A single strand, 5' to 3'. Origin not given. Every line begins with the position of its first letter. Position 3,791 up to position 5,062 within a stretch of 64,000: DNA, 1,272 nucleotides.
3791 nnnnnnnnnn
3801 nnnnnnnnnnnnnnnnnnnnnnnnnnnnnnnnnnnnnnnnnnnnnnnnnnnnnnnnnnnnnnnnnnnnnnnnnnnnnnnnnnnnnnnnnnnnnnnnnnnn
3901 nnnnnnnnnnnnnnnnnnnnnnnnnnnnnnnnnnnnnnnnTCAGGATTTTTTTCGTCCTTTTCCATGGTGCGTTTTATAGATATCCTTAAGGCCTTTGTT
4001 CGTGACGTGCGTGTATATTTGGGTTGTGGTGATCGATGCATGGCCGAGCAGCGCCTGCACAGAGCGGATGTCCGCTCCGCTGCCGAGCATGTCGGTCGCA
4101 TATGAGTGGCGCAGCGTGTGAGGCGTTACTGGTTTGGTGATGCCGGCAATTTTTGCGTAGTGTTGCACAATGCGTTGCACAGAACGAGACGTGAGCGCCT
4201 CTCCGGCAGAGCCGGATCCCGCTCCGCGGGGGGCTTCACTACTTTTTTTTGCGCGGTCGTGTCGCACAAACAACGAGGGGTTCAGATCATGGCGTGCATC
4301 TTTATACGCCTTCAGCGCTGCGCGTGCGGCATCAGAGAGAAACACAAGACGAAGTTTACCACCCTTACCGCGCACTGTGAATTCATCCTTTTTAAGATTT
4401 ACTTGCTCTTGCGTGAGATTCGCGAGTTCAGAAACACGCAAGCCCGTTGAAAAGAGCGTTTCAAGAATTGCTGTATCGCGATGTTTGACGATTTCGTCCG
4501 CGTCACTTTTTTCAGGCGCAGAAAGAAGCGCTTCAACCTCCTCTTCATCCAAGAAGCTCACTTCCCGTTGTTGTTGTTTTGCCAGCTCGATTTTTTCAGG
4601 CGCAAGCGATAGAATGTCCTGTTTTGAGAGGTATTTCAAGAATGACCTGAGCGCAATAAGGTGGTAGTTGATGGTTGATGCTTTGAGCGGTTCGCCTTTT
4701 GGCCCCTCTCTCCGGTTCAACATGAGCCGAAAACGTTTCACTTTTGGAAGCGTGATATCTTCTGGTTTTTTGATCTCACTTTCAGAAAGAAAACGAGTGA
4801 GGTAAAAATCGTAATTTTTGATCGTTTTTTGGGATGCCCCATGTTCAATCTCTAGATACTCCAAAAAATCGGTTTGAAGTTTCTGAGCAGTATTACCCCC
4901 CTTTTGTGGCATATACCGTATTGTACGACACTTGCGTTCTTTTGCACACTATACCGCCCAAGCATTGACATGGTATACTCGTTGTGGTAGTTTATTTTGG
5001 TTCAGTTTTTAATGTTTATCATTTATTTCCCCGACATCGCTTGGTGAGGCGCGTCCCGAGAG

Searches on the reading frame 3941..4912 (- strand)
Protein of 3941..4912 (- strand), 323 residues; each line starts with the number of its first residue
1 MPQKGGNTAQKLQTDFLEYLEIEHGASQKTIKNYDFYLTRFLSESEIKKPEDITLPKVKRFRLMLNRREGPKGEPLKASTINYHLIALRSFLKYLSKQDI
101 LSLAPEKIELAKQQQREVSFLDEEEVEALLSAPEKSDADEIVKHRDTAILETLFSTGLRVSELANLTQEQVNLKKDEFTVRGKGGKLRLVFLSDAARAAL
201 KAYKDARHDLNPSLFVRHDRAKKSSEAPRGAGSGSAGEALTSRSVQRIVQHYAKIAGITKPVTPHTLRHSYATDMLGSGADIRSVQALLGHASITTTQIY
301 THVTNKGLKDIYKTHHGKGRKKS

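Call 44: search_solved_structures(query=window:3941-4912:-, show_alignments=3, max_evalue=1e-10)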
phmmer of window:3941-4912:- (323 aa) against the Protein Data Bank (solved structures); distinct sequences matched with E-value up to 1e-10: 7.
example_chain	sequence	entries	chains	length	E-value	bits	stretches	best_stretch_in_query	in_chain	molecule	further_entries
4a8e_A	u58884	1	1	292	1.7e-36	129.6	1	15-313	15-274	PROBABLE TYROSINE RECOMBINASE XERC-LIKE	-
5hxy_A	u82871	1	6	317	7.1e-34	121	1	14-316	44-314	Tyrosine recombinase XerA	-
1a0p_A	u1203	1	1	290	7.8e-32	114.3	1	69-312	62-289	SITE-SPECIFIC RECOMBINASE XERD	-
5dcf_A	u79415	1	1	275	1.1e-31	113.8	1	121-318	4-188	Tyrosine recombinase XerD,DNA translocase FtsK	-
9i5v_14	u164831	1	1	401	3e-29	105.8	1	15-316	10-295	Ribosome-associated translation inhibitor RaiA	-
2a3v_A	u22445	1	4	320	1e-19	74.6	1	244-311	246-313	site-specific recombinase IntI4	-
5jjv_A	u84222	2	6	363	1.5e-12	51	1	119-310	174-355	Tyrosine recombinase XerH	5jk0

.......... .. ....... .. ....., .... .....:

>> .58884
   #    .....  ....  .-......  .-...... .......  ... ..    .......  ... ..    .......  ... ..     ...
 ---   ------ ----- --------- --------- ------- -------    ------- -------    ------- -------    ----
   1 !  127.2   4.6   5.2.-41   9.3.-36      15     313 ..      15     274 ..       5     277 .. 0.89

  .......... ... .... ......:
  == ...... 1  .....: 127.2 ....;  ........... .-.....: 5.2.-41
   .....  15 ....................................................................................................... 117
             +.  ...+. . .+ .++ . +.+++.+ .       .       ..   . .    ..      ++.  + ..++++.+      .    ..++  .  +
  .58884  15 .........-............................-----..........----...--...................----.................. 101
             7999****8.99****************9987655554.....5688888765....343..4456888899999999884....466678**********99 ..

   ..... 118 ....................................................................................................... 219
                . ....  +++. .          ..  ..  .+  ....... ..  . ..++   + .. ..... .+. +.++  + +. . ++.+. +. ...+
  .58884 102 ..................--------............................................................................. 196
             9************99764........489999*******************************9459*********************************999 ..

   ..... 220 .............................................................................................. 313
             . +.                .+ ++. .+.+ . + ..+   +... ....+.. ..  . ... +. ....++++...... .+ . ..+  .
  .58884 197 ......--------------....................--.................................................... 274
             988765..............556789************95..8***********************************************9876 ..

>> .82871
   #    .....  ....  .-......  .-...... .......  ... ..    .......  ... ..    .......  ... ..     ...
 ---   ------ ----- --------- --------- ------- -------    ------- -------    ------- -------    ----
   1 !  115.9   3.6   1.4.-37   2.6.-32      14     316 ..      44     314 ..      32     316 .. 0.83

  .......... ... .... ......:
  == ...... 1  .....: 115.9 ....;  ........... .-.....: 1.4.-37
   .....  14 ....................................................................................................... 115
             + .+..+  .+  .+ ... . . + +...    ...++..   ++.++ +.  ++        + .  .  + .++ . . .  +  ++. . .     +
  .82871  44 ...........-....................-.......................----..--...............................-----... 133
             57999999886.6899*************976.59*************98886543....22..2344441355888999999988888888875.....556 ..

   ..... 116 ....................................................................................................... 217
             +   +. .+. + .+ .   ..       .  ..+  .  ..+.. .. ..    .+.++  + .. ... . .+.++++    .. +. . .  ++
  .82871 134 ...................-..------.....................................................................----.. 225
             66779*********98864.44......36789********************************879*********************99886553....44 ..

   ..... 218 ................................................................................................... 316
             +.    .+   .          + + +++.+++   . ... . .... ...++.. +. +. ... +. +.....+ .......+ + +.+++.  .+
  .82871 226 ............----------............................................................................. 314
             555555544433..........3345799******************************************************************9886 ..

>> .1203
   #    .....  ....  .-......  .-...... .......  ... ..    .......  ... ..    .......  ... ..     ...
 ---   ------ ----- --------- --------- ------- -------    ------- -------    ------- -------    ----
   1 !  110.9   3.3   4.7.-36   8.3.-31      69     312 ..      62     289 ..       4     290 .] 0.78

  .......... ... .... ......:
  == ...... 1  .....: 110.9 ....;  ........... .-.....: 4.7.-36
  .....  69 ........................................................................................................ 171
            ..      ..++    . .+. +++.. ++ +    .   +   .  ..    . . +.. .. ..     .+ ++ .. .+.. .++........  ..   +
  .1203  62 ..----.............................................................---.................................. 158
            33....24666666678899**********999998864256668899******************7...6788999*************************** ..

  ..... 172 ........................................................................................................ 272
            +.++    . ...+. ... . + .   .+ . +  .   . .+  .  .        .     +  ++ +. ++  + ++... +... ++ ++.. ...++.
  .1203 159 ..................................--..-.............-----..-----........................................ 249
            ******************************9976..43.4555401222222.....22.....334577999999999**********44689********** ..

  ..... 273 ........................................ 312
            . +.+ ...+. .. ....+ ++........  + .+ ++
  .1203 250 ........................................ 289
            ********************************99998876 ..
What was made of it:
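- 4202..4231 (-): Second copy of the 30-nt double hairpin, in frame inside the Xer-type recombinase gene (3941-4912). It adds 10 residues to a surface loop. Solved XerA-type structures show a gap at that loop (call 44).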

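Call 45: find_homologous_proteins(query=window:3941-4912:-, max_evalue=1e-40)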
Query window:3941-4912:- (323 aa): 7999 proteins with E <= 1e-40 among 8000 candidates; the best 120 are listed.
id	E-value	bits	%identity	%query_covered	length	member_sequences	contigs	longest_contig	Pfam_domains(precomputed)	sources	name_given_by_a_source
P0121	2.2e-205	699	100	100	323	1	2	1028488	PF13495.13,PF00589.28,PF02899.24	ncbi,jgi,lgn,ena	ncbi:MAG: site-specific tyrosine recombinase/integron integrase [Patescibacteria group bacterium]|jg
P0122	2.9e-141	488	74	97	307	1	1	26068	PF13495.13,PF00589.28,PF02899.24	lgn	-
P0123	4.1e-140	485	72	100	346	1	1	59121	PF13495.13,PF00589.28,PF02899.24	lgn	-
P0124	3.5e-125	436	67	98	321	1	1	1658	PF13495.13,PF00589.28,PF02899.24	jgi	jgi:site-specific recombinase XerD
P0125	4.8e-121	422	62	98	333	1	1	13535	PF13495.13,PF00589.28,PF02899.24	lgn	-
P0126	2.5e-120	420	65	96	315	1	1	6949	PF13495.13,PF13102.13,PF00589.28,PF02899.24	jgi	jgi:site-specific recombinase XerD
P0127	7.6e-120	418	64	96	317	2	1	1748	PF13495.13,PF00589.28,PF02899.24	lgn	-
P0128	5.5e-119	415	64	96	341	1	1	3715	PF13495.13,PF00589.28,PF02899.24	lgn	-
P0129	7.0e-118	412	65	95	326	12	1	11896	PF13495.13,PF13102.13,PF00589.28,PF02899.24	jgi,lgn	-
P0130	1.6e-117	410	64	97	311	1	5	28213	PF13495.13,PF00589.28,PF02899.24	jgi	jgi:site-specific recombinase XerD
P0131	7.7e-117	408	63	96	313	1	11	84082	PF13495.13,PF00589.28,PF02899.24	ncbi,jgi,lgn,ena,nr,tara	ncbi:hypothetical protein CL632_02105 [bacterium]|jgi:site-specific recombinase XerD|nr:hypothetical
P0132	1.1e-116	408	64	95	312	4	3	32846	PF13495.13,PF13102.13,PF00589.28,PF02899.24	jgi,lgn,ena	-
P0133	1.2e-116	408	63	97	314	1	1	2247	PF13495.13,PF13102.13,PF00589.28,PF02899.24,PF22823.3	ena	-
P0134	1.8e-116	407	64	96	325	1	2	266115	PF13495.13,PF13102.13,PF00589.28,PF02899.24,PF22823.3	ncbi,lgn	-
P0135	2.4e-116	407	64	96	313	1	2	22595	PF13495.13,PF13102.13,PF00589.28,PF02899.24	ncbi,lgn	-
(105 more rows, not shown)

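Call 47: find_encoding_contigs(protein=P0122, flank=10000, max_places=2)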
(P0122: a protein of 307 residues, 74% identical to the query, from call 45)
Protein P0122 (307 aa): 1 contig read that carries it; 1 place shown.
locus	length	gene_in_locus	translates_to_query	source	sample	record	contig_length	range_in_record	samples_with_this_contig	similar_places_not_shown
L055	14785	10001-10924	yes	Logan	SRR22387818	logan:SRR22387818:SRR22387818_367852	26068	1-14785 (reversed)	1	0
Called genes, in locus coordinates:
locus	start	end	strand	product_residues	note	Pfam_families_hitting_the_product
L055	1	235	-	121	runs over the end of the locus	-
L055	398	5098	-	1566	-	PF09430:EMC7_beta-sandw (faint), PF13715:CarbopepD_reg_2 (faint), PF17210:SdrD_B (faint), PF17802:SpaA (faint), PF13620:CarboxypepD_reg, PF13517:FG-GAP_3 (weak)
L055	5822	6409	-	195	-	PF02224:Cytidylate_kin (faint), PF13189:Cytidylate_kin2, PF13207:AAA_17, PF13238:AAA_18, PF13671:AAA_33 (faint), PF01202:SKI (weak)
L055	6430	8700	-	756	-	PF01138:RNase_PH, PF03725:RNase_PH_C, PF01138:RNase_PH, PF00013:KH_1 (weak), PF00575:S1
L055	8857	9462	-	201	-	PF01936:NYN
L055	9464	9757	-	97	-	PF00312:Ribosomal_S15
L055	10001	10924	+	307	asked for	PF02899:Phage_int_SAM_1, PF13495:Phage_int_SAM_4 (weak), PF00589:Phage_integrase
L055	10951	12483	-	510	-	PF24421:Ig_J (faint), PF19077:Big_13 (faint), PF07495:Y_Y_Y (faint)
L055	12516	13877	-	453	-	PF00963:Cohesin (weak)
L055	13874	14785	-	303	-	?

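Call 48: find_encoding_contigs(protein=P0123, flank=10000, max_places=2)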
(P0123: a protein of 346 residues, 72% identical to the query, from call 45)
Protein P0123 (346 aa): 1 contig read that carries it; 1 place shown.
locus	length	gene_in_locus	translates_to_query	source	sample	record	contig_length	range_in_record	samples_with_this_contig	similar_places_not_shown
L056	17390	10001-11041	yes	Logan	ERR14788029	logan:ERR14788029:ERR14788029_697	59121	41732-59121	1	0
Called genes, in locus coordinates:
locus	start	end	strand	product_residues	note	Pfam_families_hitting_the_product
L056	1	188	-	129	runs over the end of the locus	-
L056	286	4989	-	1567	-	PF13715:CarbopepD_reg_2 (faint), PF22904:NOMO1-like_2nd (faint), PF09430:EMC7_beta-sandw (faint), PF14686:fn3_3 (faint), PF17210:SdrD_B (faint), PF13620:CarboxypepD_reg, PF13620:CarboxypepD_reg (weak), PF13517:FG-GAP_3 (weak), +2 more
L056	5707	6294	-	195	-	PF02224:Cytidylate_kin (faint), PF13189:Cytidylate_kin2, PF13207:AAA_17, PF13238:AAA_18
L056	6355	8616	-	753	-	PF01138:RNase_PH, PF03725:RNase_PH_C, PF01138:RNase_PH, PF00013:KH_1, PF00575:S1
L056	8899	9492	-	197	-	PF01936:NYN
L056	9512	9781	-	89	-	PF00312:Ribosomal_S15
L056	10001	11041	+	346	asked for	PF02899:Phage_int_SAM_1, PF13495:Phage_int_SAM_4 (weak), PF00589:Phage_integrase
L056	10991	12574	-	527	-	-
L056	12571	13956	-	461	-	-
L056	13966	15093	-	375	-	PF00963:Cohesin (weak)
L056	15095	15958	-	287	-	PF19077:Big_13 (faint), PF00404:Dockerin_1 (weak)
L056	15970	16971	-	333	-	PF06280:fn3_5 (faint)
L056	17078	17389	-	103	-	?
